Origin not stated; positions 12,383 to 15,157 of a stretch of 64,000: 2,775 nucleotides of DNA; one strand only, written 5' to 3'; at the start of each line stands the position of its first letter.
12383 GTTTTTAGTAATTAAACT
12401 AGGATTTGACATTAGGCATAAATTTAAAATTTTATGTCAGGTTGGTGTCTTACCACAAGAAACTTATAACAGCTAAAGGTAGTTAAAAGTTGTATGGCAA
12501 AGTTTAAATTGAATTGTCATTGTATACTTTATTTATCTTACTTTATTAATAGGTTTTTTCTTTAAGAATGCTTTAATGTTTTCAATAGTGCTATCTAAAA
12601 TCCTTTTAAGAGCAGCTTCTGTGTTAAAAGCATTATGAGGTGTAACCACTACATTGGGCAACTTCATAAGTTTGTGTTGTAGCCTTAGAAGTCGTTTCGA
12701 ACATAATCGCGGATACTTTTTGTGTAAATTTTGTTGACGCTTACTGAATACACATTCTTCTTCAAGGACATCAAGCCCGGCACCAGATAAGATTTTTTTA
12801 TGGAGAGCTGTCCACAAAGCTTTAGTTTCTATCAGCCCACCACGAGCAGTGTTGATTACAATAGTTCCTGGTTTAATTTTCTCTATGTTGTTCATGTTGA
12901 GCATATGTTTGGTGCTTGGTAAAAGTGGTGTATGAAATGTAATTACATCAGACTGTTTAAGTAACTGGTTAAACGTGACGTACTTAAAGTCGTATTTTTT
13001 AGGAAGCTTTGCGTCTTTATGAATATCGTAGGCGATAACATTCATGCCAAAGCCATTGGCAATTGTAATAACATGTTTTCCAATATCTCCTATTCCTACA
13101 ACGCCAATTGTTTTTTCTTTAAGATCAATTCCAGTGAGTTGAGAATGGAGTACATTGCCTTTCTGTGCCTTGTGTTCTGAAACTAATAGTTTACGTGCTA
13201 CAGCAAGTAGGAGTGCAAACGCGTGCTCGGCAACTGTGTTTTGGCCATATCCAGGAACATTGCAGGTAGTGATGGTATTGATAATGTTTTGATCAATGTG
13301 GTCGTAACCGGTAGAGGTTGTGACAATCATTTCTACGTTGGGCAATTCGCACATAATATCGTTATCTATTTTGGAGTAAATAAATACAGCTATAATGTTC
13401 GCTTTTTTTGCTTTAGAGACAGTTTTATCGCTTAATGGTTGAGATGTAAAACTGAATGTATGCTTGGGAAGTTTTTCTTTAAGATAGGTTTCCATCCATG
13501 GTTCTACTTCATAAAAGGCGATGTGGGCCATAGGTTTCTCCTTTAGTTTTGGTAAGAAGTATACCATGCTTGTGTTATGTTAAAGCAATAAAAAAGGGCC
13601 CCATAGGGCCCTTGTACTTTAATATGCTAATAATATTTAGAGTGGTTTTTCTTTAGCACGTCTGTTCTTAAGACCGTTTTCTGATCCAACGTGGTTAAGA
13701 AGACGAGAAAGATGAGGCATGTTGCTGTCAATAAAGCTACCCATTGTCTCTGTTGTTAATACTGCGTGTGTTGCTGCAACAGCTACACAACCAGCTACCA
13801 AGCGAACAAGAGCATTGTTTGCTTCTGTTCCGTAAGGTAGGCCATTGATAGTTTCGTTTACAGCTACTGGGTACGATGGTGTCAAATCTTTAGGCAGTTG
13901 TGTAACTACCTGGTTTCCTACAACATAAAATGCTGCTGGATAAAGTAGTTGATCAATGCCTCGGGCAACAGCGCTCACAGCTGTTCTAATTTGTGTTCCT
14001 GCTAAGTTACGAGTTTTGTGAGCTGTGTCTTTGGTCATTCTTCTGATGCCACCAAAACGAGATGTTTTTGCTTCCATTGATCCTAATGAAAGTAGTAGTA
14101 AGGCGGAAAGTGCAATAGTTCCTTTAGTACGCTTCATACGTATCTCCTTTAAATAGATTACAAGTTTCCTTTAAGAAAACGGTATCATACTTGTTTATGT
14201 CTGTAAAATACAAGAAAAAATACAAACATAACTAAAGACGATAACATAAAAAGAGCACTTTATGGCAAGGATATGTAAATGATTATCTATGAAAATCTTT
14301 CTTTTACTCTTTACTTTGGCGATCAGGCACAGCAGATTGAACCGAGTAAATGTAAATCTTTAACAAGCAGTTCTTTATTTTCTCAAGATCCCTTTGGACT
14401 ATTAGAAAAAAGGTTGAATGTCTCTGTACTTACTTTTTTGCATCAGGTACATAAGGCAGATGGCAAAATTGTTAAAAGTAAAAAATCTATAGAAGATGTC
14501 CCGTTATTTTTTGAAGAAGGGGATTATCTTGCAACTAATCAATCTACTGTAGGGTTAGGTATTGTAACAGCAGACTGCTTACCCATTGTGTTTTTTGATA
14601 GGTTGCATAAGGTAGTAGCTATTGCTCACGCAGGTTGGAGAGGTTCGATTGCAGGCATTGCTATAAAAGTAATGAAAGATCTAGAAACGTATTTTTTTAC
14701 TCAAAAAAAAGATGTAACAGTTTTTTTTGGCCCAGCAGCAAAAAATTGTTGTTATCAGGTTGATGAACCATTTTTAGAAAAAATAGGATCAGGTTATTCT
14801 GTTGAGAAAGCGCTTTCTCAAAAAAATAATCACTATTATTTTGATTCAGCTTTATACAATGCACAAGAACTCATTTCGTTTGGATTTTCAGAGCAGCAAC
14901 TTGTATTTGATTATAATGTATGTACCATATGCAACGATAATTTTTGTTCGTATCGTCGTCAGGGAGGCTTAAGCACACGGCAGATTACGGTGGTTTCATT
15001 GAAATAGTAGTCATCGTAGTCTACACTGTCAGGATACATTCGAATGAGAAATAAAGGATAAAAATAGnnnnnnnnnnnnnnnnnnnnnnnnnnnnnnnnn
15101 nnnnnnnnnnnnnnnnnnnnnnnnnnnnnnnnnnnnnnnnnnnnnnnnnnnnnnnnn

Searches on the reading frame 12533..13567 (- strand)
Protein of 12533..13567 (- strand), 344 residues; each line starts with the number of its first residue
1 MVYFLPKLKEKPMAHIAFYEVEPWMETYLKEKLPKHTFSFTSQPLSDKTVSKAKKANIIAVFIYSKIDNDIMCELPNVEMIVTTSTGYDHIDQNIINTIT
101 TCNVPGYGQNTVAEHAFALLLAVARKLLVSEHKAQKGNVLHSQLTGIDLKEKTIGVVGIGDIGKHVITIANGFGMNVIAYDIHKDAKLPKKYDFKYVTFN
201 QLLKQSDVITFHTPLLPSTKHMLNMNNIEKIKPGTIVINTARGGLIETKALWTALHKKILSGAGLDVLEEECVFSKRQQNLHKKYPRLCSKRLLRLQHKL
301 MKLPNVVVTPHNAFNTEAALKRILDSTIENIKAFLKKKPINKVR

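Call 42: search_protein_families(library=pfam, proteins=[window:12533-13567:-], max_evalue=0.00001)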
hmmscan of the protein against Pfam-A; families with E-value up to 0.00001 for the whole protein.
window:12533-13567:- (344 aa): 2 families
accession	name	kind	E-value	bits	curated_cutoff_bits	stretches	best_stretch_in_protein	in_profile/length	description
PF02826.25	2-Hacid_dh_C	-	1.4e-52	178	25.1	1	117-313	1-178/178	D-isomer specific 2-hydroxyacid dehydrogenase, NAD binding domain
PF00389.36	2-Hacid_dh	-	1.5e-23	83.4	24.6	1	21-341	7-131/134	D-isomer specific 2-hydroxyacid dehydrogenase, catalytic domain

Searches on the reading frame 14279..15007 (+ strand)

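Call 42: search_protein_families(library=pfam, proteins=[window:14279-15007:+], max_evalue=0.00001)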
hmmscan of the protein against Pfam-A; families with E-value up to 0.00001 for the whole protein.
window:14279-15007:+ (242 aa): 1 family
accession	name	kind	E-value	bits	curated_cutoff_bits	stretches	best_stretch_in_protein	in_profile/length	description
PF02578.20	Cu-oxidase_4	-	2.5e-43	148.7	22.9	1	46-239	39-237/238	Multi-copper polyphenol oxidoreductase laccase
